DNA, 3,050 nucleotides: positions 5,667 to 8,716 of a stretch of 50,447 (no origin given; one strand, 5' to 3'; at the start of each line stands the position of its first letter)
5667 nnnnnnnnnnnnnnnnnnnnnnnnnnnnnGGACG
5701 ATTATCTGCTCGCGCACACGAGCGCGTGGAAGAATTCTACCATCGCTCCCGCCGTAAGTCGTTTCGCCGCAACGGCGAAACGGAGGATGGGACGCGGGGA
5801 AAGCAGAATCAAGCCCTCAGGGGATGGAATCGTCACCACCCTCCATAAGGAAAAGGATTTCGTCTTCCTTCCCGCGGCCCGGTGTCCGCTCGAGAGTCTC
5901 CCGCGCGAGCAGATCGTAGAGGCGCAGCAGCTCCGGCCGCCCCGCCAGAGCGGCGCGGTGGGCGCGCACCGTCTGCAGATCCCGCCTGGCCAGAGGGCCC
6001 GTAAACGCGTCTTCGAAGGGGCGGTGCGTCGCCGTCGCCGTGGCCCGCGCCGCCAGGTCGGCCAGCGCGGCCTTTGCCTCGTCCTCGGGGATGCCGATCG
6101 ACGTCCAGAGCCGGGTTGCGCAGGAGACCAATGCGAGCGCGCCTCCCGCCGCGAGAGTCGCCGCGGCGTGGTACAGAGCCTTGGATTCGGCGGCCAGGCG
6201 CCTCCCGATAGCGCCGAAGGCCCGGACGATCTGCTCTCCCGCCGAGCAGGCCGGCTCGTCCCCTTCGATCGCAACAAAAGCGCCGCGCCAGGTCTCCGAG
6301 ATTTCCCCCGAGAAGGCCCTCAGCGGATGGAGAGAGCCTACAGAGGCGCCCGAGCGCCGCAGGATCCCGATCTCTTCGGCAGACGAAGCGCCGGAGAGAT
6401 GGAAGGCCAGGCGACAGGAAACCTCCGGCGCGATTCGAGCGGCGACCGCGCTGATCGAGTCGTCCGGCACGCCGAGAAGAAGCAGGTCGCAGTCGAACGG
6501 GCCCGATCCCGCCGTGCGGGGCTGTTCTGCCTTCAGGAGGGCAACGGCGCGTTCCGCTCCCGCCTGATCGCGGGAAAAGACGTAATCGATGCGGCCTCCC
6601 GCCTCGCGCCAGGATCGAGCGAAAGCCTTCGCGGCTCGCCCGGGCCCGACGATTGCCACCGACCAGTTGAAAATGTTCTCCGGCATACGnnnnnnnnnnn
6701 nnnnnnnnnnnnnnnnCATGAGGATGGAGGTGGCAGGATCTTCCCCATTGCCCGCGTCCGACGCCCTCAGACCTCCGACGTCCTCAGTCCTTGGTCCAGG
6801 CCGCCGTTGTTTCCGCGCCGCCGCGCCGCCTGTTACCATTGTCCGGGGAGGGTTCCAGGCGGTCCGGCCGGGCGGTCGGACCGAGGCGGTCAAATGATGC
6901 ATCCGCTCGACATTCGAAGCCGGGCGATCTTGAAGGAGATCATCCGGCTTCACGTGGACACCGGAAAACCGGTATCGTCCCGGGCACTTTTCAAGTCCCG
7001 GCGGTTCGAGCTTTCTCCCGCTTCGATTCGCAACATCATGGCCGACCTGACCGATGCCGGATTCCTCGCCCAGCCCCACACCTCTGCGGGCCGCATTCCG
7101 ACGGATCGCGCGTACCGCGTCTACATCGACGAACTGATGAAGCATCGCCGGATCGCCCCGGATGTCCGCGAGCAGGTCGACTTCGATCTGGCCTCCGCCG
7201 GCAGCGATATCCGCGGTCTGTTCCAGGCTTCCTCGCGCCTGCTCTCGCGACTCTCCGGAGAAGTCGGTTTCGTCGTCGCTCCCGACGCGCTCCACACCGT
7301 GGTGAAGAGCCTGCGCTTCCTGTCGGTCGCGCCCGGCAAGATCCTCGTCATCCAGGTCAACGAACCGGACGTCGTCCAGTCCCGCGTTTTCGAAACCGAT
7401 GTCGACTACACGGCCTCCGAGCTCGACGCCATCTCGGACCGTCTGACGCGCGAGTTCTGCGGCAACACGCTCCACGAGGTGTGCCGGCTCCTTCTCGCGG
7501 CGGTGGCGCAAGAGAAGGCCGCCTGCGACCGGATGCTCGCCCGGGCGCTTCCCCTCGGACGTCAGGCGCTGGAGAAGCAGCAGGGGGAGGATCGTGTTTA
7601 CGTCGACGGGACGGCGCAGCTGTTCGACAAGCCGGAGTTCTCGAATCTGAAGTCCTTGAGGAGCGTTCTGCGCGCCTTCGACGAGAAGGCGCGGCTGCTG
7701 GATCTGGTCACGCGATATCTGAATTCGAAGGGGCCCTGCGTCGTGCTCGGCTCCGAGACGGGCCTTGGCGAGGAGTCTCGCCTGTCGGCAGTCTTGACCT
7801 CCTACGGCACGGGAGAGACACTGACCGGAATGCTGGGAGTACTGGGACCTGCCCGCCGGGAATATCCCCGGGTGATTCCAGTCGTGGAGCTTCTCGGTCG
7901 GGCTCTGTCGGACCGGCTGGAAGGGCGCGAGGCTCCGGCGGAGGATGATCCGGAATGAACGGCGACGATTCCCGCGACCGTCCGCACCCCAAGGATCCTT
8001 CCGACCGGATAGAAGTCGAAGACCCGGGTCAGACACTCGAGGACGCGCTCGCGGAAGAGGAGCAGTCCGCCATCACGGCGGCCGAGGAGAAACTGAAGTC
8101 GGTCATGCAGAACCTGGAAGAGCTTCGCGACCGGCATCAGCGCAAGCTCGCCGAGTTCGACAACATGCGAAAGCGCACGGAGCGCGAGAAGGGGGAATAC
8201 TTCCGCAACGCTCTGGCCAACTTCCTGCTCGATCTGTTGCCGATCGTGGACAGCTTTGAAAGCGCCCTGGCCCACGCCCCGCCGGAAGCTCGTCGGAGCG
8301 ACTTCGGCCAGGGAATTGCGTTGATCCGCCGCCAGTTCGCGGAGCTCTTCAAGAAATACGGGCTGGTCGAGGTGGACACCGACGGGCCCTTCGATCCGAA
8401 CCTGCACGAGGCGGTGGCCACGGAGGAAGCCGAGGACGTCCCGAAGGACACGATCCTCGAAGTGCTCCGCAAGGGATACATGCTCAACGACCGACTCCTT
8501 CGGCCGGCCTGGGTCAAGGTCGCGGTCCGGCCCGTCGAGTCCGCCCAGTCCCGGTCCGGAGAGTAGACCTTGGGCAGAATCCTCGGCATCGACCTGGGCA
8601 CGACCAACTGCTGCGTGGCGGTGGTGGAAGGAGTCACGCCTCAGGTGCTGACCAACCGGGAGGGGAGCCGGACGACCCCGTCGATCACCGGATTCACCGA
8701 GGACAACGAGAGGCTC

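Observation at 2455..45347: Gene boundaries are punctuated by stop-to-start hairpins made of tandem 7-mers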

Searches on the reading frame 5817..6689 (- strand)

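Call 22: search_protein_families(library=pfam, proteins=[window:5817-6689:-])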
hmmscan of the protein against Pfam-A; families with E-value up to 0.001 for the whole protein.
window:5817-6689:- (290 aa): 2 families
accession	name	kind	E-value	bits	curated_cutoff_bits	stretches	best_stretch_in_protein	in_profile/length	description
PF10728.14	DUF2520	-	2.4e-26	92.4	25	1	138-264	2-124/125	Domain of unknown function (DUF2520)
PF10727.15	Rossmann-like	-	0.00015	22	23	1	10-122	16-131/131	Rossmann-like domain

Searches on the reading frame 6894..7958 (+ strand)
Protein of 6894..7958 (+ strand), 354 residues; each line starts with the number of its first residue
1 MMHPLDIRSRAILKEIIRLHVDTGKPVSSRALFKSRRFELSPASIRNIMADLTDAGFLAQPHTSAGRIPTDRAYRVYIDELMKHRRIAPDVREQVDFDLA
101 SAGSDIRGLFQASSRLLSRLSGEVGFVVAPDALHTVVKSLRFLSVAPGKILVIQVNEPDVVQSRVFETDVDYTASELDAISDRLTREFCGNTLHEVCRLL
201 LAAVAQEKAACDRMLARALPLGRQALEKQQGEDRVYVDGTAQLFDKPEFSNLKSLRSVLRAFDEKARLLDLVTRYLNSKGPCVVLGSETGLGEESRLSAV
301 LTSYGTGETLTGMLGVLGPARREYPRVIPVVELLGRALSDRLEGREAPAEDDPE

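Call 22: search_protein_families(library=pfam, proteins=[window:6894-7958:+])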
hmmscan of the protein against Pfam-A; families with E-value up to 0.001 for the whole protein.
window:6894-7958:+ (354 aa): 1 family
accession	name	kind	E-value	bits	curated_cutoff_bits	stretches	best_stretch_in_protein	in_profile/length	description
PF01628.27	HrcA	-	2.2e-43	149.2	22.2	1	109-328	3-215/215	HrcA protein C terminal domain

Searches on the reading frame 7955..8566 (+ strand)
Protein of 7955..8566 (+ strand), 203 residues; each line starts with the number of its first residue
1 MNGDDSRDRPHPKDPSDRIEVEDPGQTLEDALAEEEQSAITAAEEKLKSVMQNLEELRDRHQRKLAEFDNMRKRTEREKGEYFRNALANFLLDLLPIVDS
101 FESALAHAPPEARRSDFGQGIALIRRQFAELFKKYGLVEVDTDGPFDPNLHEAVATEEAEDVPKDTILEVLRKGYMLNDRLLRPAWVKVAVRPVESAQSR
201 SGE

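Call 22: search_protein_families(library=pfam, proteins=[window:7955-8566:+])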
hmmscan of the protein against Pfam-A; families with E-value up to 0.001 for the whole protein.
window:7955-8566:+ (203 aa): 1 family
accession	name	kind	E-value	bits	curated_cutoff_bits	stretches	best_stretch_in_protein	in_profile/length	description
PF01025.24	GrpE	-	1.4e-47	161.8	25.8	1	33-190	6-164/165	GrpE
